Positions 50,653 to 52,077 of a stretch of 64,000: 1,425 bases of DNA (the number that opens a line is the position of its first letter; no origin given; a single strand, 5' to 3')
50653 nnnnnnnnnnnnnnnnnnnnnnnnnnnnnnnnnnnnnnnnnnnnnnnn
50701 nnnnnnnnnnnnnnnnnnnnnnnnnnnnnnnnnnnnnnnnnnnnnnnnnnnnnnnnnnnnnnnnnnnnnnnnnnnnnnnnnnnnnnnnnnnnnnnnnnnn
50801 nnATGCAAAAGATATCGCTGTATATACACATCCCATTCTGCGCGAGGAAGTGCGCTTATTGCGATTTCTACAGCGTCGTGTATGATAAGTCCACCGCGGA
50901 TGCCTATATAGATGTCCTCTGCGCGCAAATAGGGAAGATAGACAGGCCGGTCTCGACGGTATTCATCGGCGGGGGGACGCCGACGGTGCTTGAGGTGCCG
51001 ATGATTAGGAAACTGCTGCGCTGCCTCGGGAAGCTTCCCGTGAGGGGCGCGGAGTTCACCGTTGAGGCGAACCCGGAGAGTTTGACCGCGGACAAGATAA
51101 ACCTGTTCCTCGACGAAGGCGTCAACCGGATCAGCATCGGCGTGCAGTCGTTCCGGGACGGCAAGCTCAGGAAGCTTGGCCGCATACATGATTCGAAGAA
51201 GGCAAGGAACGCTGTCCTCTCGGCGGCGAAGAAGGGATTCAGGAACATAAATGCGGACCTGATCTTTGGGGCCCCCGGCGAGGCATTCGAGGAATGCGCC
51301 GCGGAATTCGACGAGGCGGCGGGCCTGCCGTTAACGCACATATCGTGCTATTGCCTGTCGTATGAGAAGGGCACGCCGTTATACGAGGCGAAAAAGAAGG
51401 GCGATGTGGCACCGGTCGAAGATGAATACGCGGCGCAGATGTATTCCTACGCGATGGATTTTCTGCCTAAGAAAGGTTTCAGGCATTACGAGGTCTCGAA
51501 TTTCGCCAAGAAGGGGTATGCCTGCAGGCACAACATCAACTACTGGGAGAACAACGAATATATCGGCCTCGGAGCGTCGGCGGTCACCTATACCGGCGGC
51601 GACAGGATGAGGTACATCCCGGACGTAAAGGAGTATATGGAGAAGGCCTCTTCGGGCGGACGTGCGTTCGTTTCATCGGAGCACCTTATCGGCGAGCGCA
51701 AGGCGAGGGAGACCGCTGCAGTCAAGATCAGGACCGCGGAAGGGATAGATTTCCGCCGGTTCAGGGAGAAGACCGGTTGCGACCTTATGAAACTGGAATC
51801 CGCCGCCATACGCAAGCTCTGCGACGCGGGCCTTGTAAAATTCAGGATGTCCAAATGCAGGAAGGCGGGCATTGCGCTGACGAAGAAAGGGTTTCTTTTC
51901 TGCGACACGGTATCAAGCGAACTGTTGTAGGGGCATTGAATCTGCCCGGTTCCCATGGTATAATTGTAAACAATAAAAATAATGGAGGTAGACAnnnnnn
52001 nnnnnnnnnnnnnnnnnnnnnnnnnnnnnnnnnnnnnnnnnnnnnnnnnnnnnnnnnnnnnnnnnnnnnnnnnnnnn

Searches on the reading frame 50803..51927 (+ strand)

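Call 53: search_protein_families(library=pfam, proteins=[window:50803-51927:+], max_evalue=0.001)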
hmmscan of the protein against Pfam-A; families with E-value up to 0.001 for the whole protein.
window:50803-51927:+ (375 aa): 2 families
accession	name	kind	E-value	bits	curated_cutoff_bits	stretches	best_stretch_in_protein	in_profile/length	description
PF04055.27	Radical_SAM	-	2.2e-23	83.7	29.5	1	7-164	1-158/166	Radical SAM superfamily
PF06969.22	HemN_C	-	2.4e-05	24.7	24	1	300-366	6-67/67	HemN C-terminal domain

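Call 75: search_protein_families(library=ncbifam, proteins=[window:50803-51927:+], max_evalue=0.001)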
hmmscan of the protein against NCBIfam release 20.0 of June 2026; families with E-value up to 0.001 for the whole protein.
window:50803-51927:+ (375 aa): 22 families
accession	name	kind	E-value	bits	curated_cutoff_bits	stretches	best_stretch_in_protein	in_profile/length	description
TIGR00539.1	hemN_rel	equivalog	2.4e-88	296.7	205.4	1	5-345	2-345/361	radical SAM family heme chaperone HemW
NF005133.0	PRK06582.1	equivalog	4e-66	223.6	597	1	2-370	10-384/390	coproporphyrinogen III oxidase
TIGR04107.1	rSAM_HutW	equivalog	3.8e-53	180.8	400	1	4-346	40-391/419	heme anaerobic degradation radical SAM methyltransferase ChuW/HutW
NF006067.1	PRK08208.1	equivalog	2.3e-51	175.1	380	1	2-374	34-414/427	STM4012 family radical SAM protein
TIGR03994.1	rSAM_HemZ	equivalog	1e-46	159.9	321.4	1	2-277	83-382/401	coproporphyrinogen dehydrogenase HemZ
NF004567.0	PRK05904.1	equivalog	3.5e-46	158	355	1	5-264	8-267/353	coproporphyrinogen III oxidase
NF006064.0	PRK08207.2-2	equivalog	5.2e-36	124.6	504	1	2-264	143-426/465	coproporphyrinogen III oxidase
NF006385.0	PRK08629.1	equivalog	7.8e-36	123.8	355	1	3-332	52-376/439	coproporphyrinogen III oxidase family protein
NF006060.0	PRK08207.1-3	equivalog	7.8e-33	113.9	653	1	2-280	148-459/477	coproporphyrinogen III oxidase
NF006061.0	PRK08207.1-4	equivalog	1.9e-31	109.4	702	1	2-230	172-411/501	coproporphyrinogen III oxidase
TIGR00538.1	hemN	equivalog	2.5e-30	105.7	324.95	1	4-366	50-430/454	oxygen-independent coproporphyrinogen III oxidase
NF006059.0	PRK08207.1-1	equivalog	1.2e-24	86.9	1012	1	3-225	171-404/496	coproporphyrinogen III oxidase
NF006066.0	PRK08207.2-5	equivalog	7.5e-24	84.2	1117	1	2-261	189-469/518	coproporphyrinogen III oxidase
NF006063.0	PRK08207.2-1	equivalog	3.6e-23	82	1074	1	2-277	191-494/518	coproporphyrinogen III oxidase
TIGR04419.1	no_iron_rSAM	equivalog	1.2e-22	80.9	300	1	3-262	7-255/378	HemN-related non-iron pseudo-SAM protein PsgB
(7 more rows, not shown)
